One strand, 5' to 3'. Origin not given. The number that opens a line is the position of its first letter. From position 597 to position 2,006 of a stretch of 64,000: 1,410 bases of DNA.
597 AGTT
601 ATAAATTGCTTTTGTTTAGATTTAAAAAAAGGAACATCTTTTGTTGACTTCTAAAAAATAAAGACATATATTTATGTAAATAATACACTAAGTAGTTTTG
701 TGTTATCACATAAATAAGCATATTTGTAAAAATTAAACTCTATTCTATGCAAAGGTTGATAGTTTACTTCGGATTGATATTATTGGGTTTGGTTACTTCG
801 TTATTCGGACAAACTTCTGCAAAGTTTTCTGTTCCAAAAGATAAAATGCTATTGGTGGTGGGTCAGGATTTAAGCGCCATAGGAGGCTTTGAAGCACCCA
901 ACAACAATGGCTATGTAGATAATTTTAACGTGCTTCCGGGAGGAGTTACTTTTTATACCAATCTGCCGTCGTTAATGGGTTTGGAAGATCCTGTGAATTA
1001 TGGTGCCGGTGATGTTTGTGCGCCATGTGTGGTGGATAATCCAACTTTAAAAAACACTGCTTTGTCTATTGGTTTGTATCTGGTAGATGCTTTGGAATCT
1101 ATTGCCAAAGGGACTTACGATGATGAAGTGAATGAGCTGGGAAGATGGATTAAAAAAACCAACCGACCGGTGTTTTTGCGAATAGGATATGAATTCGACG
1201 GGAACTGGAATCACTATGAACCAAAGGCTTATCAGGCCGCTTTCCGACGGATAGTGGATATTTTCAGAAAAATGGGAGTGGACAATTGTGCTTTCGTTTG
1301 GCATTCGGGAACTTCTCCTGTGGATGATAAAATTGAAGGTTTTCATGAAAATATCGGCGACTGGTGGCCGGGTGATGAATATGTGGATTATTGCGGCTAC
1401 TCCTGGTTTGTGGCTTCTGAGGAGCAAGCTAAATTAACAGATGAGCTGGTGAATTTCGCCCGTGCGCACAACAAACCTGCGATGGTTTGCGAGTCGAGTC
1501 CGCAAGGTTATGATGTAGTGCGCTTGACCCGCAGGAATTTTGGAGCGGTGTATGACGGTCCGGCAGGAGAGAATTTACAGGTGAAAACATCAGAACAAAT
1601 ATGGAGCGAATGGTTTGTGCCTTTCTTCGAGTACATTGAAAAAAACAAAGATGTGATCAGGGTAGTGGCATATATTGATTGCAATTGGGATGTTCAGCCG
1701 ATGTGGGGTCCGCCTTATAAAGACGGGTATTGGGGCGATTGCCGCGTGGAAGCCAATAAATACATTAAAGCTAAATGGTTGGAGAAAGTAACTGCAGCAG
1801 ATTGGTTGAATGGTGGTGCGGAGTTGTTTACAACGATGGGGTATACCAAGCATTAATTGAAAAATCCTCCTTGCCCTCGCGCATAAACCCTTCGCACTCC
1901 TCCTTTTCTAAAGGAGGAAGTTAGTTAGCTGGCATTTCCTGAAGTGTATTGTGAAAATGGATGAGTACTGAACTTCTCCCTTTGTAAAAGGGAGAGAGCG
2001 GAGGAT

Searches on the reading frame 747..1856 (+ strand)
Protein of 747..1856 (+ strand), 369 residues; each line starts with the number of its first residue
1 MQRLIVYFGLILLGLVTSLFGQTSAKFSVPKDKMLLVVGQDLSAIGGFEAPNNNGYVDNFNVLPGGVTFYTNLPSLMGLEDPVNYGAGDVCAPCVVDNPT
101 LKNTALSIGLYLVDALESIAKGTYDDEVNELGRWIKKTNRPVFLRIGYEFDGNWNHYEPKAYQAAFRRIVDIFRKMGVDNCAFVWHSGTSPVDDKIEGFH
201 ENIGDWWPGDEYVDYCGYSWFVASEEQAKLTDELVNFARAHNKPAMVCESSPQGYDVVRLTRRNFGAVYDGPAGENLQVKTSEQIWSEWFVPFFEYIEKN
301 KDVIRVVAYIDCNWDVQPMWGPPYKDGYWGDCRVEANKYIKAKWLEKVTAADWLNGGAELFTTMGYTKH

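Call 68: find_encoding_contigs(protein=window:747-1856:+, flank=10000, max_places=3)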
Protein window:747-1856:+ (369 aa): 5 contigs read that carry it; 3 places shown.
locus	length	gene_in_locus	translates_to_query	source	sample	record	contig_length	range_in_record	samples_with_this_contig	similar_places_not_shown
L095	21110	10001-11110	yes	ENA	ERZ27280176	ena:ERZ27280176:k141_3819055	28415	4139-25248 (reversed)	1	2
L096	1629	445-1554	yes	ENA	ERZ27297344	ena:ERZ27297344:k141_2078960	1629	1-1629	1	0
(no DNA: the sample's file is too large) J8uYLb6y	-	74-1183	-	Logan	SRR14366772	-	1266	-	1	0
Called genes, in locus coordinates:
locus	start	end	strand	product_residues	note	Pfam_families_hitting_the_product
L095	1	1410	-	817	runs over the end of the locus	PF13715:CarbopepD_reg_2, PF18939:DUF5686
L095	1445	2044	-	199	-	PF00484:Pro_CA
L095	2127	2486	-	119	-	-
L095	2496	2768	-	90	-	PF04448:DUF551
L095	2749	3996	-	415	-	PF03706:LPG_synthase_TM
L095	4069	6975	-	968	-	PF00675:Peptidase_M16 (weak), PF05193:Peptidase_M16_C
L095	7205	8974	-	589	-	PF01841:Transglut_core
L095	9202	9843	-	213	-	PF01596:Methyltransf_3, PF01135:PCMT, PF13847:Methyltransf_31 (weak), PF13578:Methyltransf_24, PF13649:Methyltransf_25 (weak)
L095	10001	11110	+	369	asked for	PF02156:Glyco_hydro_26 (weak)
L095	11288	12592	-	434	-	PF00009:GTP_EFTU (weak), PF00025:Arf (faint), PF01926:MMR_HSR1, PF02421:FeoB_N, PF00009:GTP_EFTU, PF01926:MMR_HSR1, PF02421:FeoB_N, PF14714:KH_dom-like, +7 more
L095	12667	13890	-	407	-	PF06580:His_kinase, PF02518:HATPase_c (weak)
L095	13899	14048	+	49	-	-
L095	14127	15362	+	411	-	-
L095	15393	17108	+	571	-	PF00722:Glyco_hydro_16, PF18962:Por_Secre_tail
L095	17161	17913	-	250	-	PF00072:Response_reg, PF04397:LytTR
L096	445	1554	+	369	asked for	PF02156:Glyco_hydro_26 (weak)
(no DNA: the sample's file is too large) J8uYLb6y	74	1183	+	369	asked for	PF02156:Glyco_hydro_26 (weak)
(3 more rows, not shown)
